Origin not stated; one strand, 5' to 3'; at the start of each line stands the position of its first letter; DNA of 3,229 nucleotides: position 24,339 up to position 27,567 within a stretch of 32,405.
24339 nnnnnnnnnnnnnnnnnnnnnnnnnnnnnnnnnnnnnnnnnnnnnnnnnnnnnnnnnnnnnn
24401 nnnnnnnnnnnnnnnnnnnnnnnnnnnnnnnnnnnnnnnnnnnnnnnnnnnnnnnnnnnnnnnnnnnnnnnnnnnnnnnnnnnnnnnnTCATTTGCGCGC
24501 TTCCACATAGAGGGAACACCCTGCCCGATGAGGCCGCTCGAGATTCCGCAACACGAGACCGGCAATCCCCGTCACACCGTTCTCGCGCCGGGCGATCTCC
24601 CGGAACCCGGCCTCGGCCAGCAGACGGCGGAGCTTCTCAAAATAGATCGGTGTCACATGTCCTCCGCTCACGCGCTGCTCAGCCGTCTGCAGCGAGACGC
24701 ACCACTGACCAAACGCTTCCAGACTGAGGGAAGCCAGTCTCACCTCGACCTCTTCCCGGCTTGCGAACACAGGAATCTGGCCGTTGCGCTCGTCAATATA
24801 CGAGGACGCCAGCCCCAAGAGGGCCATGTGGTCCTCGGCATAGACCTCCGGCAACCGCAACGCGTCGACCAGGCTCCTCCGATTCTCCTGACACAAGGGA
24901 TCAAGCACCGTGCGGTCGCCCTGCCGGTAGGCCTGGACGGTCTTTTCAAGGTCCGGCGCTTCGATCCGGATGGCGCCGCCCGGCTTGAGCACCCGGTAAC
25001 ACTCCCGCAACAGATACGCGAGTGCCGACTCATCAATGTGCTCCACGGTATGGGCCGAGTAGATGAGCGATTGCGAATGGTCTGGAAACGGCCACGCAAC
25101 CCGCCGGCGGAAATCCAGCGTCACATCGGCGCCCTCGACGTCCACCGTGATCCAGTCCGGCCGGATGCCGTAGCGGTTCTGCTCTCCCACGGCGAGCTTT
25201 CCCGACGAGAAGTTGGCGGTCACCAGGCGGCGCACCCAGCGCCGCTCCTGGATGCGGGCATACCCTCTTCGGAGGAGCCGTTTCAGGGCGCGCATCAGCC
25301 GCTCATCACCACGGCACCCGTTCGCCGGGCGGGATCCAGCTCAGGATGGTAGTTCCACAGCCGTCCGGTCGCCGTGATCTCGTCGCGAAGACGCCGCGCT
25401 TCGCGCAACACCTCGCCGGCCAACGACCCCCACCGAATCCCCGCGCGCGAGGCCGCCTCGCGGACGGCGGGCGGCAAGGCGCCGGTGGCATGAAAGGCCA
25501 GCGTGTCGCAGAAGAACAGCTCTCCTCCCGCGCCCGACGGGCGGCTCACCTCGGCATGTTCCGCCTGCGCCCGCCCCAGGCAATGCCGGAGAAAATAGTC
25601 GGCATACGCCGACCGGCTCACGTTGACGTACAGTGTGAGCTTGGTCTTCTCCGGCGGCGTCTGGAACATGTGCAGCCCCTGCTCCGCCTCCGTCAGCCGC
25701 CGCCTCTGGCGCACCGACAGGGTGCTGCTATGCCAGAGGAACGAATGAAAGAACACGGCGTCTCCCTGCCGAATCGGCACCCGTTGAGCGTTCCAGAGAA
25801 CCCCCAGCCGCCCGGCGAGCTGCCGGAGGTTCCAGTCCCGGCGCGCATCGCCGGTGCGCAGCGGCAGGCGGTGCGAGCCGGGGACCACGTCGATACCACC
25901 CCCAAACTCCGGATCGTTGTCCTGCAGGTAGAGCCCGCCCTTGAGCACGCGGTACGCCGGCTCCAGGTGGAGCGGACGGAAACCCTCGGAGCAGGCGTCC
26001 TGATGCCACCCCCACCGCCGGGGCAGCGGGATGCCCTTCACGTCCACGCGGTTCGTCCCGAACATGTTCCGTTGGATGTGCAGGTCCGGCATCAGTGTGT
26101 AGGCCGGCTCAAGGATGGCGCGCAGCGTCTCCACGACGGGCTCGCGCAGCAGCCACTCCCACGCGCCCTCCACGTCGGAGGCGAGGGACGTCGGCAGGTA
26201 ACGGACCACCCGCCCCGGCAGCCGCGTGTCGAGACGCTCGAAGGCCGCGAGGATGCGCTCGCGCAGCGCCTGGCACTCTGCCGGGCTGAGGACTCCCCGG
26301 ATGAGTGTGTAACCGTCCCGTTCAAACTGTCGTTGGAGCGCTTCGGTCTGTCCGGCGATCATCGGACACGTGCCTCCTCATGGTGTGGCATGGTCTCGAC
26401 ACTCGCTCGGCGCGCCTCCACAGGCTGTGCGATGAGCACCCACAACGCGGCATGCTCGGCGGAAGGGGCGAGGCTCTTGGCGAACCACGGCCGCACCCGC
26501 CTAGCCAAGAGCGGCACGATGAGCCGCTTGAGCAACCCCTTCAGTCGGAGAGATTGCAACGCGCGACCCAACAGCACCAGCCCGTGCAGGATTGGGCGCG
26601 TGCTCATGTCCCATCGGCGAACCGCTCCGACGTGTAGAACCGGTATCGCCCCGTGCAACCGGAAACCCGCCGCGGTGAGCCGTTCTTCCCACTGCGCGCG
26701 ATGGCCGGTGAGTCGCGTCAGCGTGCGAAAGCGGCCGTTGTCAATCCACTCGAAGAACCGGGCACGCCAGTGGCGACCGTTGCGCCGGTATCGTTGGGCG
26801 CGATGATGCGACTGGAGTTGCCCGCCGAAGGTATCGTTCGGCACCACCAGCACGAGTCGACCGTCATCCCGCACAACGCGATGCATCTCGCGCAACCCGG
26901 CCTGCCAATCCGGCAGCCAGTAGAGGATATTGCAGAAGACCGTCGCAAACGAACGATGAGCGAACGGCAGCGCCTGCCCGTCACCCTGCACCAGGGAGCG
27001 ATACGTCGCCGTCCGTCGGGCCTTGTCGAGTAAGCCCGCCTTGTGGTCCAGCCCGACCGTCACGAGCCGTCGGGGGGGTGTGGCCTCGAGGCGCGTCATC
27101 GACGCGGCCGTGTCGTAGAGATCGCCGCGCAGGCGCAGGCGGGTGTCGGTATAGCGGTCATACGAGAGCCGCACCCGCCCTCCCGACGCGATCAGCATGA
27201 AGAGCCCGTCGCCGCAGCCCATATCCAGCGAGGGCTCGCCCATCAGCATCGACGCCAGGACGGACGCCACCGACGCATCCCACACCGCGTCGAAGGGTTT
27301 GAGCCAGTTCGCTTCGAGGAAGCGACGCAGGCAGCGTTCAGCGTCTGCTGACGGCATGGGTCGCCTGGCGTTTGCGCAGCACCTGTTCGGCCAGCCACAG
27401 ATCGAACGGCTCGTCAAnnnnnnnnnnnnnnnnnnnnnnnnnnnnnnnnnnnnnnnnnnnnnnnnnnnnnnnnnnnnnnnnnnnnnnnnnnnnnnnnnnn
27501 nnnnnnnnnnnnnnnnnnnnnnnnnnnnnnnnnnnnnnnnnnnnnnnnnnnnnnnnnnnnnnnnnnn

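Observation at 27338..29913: B12-dependent radical SAM enzyme translationally coupled (ATGA) to a canonical CMP-nonulosonate synthetase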

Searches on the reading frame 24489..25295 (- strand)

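Call 4: search_protein_families(library=pfam, proteins=[window:24489-25295:-], max_evalue=0.01)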
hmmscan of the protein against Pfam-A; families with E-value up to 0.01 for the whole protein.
window:24489-25295:- (268 aa): 3 families
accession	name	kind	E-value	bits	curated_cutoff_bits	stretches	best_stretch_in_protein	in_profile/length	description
PF08241.18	Methyltransf_11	-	6.9e-08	33.5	21.2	1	68-109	54-93/95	Methyltransferase domain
PF13649.12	Methyltransf_25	-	7.2e-07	30.3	27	1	67-107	57-97/97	Methyltransferase domain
PF13489.12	Methyltransf_23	-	0.0013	19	27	0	67-156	74-124/164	Methyltransferase domain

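Call 5: search_protein_families(library=ncbifam, proteins=[window:24489-25295:-], max_evalue=0.01)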
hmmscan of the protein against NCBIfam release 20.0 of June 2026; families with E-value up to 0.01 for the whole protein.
window:24489-25295:- (268 aa): 2 families
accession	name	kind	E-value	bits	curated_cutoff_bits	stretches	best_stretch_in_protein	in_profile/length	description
NF045649.1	2X_seleno_MduS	exception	0.0013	17.8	380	1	65-109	100-145/338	methyltransferase domain-containing selenoprotein MduS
NF040538.1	methyl_ArsM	equivalog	0.009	15.2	500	0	71-111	168-208/356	arsinothricin biosynthesis methyltransferase ArsM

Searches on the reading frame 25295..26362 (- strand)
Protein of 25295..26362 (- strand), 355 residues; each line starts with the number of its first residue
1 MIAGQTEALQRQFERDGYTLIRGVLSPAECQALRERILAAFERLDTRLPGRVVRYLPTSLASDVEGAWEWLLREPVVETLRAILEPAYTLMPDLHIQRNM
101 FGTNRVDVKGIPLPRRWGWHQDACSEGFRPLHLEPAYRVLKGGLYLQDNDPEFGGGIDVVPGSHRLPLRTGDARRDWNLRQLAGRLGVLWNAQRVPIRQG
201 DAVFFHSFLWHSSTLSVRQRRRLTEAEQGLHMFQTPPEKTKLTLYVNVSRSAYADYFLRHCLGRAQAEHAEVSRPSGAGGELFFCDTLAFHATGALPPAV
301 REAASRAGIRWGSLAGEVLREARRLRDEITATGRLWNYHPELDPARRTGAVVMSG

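Call 4: search_protein_families(library=pfam, proteins=[window:25295-26362:-], max_evalue=0.01)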
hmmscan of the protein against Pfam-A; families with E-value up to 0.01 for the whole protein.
window:25295-26362:- (355 aa): 1 family
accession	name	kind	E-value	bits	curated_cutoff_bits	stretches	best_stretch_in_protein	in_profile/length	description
PF05721.19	PhyH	-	1.6e-13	51.9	22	1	13-214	1-203/213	Phytanoyl-CoA dioxygenase (PhyH)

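Call 5: search_protein_families(library=ncbifam, proteins=[window:25295-26362:-], max_evalue=0.01)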
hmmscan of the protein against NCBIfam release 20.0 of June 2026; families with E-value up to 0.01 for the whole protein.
window:25295-26362:- (355 aa): 1 family
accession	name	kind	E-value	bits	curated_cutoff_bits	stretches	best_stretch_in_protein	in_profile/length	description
NF052437.1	MPhHdxlPhnYGIM8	equivalog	0.00093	18.7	500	0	191-222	175-206/260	methylphosphonate hydroxylase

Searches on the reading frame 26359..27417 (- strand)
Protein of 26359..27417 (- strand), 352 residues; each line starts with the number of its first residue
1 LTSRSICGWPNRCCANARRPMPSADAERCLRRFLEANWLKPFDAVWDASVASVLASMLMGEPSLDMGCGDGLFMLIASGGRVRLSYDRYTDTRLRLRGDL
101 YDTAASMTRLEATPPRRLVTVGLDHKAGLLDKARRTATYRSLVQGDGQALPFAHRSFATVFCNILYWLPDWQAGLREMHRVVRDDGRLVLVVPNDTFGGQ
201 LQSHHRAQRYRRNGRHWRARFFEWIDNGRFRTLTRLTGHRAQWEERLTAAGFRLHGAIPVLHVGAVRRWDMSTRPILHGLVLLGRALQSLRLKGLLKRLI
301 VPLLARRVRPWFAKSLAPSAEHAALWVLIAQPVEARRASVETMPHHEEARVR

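Call 4: search_protein_families(library=pfam, proteins=[window:26359-27417:-], max_evalue=0.01)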
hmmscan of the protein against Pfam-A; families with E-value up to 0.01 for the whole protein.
window:26359-27417:- (352 aa): 6 families
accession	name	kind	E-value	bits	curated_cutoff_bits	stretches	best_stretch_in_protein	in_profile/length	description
PF08241.18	Methyltransf_11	-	2.5e-12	47.7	21.2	1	120-190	21-95/95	Methyltransferase domain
PF13649.12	Methyltransf_25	-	6.5e-11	43.2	27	1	120-186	24-97/97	Methyltransferase domain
PF13489.12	Methyltransf_23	-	1.8e-06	28.2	27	1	63-253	26-160/164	Methyltransferase domain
PF13847.12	Methyltransf_31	-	4.8e-05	23.5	27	1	120-194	31-113/145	Methyltransferase domain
PF08242.18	Methyltransf_12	-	0.00042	21.4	30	0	117-188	20-98/98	Methyltransferase domain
PF01209.24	Ubie_methyltran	-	0.0022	17.8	20.1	1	134-190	93-151/233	ubiE/COQ5 methyltransferase family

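Call 5: search_protein_families(library=ncbifam, proteins=[window:26359-27417:-], max_evalue=0.01)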
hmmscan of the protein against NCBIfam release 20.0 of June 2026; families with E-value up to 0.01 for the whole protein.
window:26359-27417:- (352 aa): 16 families
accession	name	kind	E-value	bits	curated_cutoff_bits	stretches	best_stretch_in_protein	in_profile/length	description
NF045667.1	MTase_DVU1556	equivalog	1e-15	57.8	155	1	117-254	45-162/213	DVU_1556 family methyltransferase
NF001241.0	PRK00216.1-2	equivalog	9.6e-08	31.9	327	1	119-190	75-147/231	demethylmenaquinone methyltransferase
NF047649.1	MTase_UXPK_star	exception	2.1e-07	30.2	460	1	120-190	105-181/283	methyltransferase/UXPK-star double selenoprotein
NF007610.0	PRK10258.1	equivalog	1.6e-06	27.6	342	1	121-190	68-138/251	malonyl-ACP O-methyltransferase BioC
TIGR01934.1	MenG_MenH_UbiE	subfamily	7.8e-06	25.3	158.35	1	115-191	62-142/223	ubiquinone/menaquinone biosynthesis methyltransferase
NF041536.1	ArsM_DUF2284_UU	exception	4.7e-05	21.9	575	1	121-204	105-192/459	arsenite methyltransferase/DUF2284 domain selenoprotein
NF045825.1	FAmtase_mtf2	equivalog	5.3e-05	22.6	400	1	122-189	87-157/248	fatty-acid O-methyltransferase Mtf2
TIGR02072.1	BioC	equivalog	9.4e-05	22.3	184.95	1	122-190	63-132/244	malonyl-ACP O-methyltransferase BioC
NF001244.0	PRK00216.1-5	equivalog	0.00011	21.5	216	1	118-190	74-153/236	bifunctional demethylmenaquinone methyltransferase/2-methoxy-6-polyprenyl-1,4-benzoquinol methylase UbiE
NF001243.0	PRK00216.1-4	equivalog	0.00016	21.1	235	1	138-191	98-152/237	demethylmenaquinone methyltransferase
NF041537.1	ArsM_AhpD_UU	exception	0.0002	20.3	510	0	121-191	105-181/345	arsenite methyltransferase/AhpD domain selenoprotein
NF008823.0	PRK11873.1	subfamily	0.00026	20.6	263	0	122-190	107-181/272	arsenite methyltransferase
TIGR02752.1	MenG_heptapren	equivalog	0.00086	18.9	419.85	1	138-191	96-150/231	demethylmenaquinone methyltransferase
NF008300.0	PRK11088.1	equivalog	0.0013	18.3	303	0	118-237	113-226/272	23S rRNA (guanine(745)-N(1))-methyltransferase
NF045823.1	PthPhpthDimycoMt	equivalog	0.0018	17.5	300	1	137-189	112-165/256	phthiotriol/phenolphthiotriol dimycocerosates methyltransferase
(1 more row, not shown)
